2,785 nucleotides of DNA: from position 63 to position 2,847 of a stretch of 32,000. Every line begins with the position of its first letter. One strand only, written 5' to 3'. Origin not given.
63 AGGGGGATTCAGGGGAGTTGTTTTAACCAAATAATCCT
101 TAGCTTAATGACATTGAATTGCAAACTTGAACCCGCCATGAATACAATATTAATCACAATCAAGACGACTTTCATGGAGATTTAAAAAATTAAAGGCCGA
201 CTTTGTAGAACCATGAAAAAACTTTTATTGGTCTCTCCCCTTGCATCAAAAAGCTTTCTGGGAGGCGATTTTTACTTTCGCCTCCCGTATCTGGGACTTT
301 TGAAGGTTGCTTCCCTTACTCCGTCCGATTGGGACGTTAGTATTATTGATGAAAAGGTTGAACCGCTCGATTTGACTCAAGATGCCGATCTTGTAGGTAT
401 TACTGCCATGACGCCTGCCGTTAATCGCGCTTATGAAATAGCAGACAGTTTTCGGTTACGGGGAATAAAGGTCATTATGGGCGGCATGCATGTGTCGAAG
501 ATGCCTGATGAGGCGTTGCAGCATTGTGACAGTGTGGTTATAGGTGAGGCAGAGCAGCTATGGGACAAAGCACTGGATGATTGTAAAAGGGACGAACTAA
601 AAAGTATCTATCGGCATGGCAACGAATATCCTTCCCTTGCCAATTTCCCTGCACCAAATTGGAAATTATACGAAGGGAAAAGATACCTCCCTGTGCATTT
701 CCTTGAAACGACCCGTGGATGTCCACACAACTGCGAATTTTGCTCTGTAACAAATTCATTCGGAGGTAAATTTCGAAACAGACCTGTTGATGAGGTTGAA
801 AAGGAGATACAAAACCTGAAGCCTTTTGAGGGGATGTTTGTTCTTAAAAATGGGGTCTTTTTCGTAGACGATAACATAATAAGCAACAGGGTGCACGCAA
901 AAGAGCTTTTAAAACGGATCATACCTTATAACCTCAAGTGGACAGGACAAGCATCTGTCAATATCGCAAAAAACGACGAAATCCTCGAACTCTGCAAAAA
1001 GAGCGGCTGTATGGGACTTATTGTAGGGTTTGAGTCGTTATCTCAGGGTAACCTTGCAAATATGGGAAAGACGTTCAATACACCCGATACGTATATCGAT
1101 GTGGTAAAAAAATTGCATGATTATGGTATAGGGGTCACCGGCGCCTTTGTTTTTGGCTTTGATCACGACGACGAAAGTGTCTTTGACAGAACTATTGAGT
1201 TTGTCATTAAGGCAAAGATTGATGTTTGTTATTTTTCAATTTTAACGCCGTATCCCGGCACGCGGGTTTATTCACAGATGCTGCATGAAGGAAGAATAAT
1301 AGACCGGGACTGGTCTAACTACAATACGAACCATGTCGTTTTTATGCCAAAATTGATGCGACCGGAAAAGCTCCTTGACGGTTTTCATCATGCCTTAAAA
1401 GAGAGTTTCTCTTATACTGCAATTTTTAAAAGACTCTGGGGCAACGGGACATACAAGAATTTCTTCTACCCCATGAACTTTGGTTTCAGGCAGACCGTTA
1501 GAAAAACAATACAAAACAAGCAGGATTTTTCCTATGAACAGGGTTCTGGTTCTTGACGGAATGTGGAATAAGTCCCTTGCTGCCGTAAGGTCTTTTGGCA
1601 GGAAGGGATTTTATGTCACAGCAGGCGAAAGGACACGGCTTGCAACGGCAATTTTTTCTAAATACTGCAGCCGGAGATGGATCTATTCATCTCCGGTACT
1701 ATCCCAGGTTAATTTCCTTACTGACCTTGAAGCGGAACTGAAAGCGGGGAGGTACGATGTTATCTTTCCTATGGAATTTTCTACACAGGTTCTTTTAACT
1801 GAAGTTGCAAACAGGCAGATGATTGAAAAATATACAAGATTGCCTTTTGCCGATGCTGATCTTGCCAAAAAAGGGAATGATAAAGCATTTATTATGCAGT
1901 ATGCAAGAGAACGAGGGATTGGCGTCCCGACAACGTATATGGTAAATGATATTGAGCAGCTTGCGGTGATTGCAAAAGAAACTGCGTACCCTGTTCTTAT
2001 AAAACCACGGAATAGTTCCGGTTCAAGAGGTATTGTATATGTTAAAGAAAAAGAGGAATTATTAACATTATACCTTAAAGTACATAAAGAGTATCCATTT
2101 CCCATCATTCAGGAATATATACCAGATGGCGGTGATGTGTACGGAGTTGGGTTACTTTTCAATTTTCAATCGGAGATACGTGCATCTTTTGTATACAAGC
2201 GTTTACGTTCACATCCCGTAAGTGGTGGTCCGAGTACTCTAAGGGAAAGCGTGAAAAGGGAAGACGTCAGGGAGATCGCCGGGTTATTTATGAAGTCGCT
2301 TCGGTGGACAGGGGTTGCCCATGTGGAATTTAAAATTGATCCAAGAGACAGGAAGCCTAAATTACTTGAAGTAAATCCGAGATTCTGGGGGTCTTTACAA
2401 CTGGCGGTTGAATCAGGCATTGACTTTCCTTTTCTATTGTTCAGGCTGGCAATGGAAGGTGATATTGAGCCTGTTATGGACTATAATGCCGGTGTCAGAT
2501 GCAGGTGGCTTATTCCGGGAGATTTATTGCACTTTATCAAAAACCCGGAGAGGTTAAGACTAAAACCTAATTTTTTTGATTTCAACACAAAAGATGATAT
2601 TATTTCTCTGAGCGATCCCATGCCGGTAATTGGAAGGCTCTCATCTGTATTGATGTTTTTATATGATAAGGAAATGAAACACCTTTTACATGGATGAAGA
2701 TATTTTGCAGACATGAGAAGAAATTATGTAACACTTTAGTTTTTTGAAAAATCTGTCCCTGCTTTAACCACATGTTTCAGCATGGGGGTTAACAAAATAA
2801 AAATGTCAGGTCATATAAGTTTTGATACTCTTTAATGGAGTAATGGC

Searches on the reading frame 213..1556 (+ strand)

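Call 67: search_protein_families(library=pfam, proteins=[window:213-1556:+], max_evalue=0.00001)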
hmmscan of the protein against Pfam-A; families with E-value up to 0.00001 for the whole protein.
window:213-1556:+ (447 aa): 2 families
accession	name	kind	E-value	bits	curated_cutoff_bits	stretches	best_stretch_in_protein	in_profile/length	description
PF04055.27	Radical_SAM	-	1.1e-16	61.9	29.5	1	165-331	2-166/166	Radical SAM superfamily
PF02310.24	B12-binding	-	2.2e-13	50.6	32.1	1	17-115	5-115/121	B12 binding domain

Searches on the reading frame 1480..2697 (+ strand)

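Call 67: search_protein_families(library=pfam, proteins=[window:1480-2697:+], max_evalue=0.00001)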
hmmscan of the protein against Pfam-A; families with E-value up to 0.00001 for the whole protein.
window:1480-2697:+ (405 aa): 3 families
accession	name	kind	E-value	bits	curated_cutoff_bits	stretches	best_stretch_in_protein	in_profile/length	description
PF02786.22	CPSase_L_D2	-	1.9e-10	41.1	19.8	0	151-202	19-71/211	Carbamoyl-phosphate synthase L chain, ATP binding domain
PF15632.11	ATPgrasp_Ter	-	1.2e-09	38.5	29.1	1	253-343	39-127/131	ATP-grasp in the biosynthetic pathway with Ter operon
PF02655.19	ATP-grasp_3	-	3.7e-09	37.3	23.2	1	133-305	2-160/160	ATP-grasp domain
